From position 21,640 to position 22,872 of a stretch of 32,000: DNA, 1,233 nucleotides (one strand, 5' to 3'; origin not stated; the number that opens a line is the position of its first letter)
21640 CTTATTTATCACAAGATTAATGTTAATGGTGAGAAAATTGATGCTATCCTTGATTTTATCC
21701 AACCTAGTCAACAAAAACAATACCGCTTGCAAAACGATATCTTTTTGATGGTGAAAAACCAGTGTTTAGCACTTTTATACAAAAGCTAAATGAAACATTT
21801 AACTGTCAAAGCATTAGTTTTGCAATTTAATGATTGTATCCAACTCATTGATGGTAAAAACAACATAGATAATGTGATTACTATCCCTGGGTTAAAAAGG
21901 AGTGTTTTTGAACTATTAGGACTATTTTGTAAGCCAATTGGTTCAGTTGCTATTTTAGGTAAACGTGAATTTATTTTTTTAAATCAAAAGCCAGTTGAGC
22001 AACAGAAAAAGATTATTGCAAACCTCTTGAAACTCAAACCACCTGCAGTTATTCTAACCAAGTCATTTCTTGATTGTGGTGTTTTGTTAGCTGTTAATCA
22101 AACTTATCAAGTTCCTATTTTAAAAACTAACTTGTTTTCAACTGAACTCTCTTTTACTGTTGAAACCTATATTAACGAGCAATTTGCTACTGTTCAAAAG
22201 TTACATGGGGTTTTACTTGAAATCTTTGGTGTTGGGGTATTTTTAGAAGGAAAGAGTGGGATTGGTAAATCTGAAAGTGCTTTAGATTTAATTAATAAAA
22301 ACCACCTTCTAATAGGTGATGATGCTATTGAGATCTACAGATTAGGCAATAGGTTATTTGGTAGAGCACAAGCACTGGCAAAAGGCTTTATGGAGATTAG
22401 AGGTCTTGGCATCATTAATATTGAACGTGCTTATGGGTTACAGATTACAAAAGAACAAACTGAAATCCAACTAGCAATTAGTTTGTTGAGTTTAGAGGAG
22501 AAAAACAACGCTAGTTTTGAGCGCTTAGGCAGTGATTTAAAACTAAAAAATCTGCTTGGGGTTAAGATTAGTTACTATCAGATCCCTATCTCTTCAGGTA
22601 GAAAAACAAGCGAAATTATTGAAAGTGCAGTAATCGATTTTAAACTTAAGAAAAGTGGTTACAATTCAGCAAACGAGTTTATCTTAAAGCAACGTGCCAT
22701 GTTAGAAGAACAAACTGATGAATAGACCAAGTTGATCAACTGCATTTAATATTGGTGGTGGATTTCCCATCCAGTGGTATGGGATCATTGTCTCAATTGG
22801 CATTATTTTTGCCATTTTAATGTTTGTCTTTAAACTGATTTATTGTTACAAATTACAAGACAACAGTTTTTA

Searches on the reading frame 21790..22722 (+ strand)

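Call 60: search_protein_families(library=pfam, max_evalue=0.001, proteins=[window:21790-22722:+])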
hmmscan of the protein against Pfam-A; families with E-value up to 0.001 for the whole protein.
seq(311 aa): 2 families
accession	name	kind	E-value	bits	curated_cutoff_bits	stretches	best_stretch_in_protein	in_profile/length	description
PF07475.17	Hpr_kinase_C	-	8.8e-60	201.6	33.3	1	130-299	1-169/171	HPr Serine kinase C-terminal domain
PF02603.21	Hpr_kinase_N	-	3.2e-18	66.4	24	1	5-127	2-124/125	HPr Serine kinase N terminus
